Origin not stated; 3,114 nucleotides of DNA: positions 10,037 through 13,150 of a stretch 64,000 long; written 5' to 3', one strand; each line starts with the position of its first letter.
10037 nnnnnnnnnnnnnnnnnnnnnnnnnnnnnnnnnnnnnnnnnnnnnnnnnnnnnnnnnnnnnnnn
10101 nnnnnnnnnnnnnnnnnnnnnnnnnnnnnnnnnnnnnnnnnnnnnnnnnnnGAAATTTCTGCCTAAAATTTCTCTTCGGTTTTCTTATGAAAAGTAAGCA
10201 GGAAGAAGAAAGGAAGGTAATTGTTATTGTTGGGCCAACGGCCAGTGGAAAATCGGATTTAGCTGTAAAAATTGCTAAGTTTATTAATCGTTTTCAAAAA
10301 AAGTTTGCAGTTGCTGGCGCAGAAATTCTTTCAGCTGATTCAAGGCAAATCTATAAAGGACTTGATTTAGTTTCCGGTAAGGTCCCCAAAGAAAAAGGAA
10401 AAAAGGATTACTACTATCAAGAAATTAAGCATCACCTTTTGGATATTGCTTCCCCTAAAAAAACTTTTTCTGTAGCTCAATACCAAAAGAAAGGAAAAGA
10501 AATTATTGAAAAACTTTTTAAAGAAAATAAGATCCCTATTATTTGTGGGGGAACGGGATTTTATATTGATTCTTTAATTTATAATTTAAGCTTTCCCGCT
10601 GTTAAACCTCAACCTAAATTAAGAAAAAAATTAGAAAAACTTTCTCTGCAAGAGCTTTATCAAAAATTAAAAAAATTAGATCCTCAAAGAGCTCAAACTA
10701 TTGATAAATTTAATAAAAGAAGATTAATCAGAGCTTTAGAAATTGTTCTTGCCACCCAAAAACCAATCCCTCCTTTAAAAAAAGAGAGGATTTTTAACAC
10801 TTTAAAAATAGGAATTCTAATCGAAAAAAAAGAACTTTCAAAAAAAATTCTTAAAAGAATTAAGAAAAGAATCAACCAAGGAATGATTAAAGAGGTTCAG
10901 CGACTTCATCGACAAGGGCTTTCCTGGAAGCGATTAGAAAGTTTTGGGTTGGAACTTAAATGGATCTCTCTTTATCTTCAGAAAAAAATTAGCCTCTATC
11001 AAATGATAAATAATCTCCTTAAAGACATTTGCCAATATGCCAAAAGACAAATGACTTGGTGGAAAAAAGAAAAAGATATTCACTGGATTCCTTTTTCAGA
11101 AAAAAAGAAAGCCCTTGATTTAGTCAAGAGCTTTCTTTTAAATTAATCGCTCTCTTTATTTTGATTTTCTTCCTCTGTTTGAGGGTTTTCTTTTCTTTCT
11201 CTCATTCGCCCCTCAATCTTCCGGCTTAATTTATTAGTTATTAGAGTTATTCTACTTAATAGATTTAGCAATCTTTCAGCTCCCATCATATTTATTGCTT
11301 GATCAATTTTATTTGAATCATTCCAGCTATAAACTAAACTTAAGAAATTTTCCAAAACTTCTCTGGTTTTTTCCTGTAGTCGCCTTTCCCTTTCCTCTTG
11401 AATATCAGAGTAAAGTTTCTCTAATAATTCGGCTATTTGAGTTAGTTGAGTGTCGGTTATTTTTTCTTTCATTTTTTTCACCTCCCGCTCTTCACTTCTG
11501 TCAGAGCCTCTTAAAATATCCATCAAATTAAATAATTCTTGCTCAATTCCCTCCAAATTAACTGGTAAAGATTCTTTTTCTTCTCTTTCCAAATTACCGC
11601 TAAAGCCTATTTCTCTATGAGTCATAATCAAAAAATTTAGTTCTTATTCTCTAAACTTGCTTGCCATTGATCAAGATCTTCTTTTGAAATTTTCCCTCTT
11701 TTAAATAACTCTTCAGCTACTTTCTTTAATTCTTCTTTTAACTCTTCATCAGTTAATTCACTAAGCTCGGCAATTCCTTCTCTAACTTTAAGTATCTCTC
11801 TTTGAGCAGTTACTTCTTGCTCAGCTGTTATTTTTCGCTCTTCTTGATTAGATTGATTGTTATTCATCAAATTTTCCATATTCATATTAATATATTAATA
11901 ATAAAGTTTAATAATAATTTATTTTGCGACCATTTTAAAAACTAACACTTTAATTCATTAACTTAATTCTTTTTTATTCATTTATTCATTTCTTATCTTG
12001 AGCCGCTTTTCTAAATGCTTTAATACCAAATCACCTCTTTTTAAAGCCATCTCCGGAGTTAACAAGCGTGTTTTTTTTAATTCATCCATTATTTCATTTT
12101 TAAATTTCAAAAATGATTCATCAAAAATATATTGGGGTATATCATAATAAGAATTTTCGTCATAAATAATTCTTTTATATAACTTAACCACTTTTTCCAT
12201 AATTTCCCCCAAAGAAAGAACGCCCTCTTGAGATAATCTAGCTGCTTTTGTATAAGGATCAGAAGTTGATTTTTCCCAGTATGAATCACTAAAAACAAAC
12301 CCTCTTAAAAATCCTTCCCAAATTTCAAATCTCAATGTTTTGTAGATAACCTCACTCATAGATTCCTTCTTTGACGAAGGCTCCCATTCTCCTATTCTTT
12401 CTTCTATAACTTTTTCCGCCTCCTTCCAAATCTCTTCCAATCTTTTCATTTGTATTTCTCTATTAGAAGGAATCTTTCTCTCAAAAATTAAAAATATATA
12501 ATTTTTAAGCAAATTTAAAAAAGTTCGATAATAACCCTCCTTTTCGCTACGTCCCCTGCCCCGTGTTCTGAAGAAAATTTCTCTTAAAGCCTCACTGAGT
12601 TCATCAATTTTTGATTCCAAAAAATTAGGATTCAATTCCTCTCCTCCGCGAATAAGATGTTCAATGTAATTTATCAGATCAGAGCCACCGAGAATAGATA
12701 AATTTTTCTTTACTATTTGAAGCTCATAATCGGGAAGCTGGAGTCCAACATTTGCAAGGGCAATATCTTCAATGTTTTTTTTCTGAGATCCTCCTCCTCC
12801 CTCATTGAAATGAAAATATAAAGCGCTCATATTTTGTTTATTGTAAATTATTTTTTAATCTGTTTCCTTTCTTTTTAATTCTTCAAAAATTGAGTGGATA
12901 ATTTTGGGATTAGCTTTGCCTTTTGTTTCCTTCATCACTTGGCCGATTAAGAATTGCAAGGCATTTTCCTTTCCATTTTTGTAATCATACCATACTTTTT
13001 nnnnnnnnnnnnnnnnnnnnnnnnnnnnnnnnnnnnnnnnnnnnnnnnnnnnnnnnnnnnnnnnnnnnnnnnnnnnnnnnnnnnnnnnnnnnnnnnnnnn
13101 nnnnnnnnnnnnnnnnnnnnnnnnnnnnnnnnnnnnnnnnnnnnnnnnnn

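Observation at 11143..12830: Three-gene cassette of unannotatable proteins between miaA and gatB, with a 16-bp AT palindrome at one start codon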

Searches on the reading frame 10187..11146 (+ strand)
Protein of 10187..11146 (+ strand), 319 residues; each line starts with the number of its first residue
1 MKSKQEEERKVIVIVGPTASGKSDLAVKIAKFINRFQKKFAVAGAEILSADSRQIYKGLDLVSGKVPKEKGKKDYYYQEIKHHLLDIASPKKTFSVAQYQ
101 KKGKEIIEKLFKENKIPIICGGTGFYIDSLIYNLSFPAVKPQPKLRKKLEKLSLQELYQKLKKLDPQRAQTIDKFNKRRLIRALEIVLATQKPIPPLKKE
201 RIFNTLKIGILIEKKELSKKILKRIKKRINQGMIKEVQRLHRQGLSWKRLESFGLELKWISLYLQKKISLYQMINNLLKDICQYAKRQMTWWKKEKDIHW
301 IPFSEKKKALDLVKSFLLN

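Call 76: search_protein_families(library=pfam, proteins=[window:10187-11146:+], max_evalue=0.00001)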
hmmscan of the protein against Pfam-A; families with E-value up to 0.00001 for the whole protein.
window:10187-11146:+ (319 aa): 1 family
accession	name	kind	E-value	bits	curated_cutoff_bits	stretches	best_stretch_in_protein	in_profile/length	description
PF01715.23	IPPT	-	2.7e-63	214.3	23.6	1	54-294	1-242/243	IPP transferase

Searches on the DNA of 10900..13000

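Call 55: search_rna_families(source=window, start=10900, end=13000, threshold=evalue, max_evalue=1)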
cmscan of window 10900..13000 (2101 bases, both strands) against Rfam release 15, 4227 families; matches with E-value up to 1: 2.
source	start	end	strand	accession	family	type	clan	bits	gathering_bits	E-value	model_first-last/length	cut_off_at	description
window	11102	11170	-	RF00506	Thr_leader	Cis-reg; leader;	-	31.7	55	0.0018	1-118/118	no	Threonine operon leader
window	11091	11169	+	RF00249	mir-46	Gene; miRNA;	-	22.4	44.7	0.2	1-85/85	no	mir-46/mir-47/mir-281 microRNA precursor family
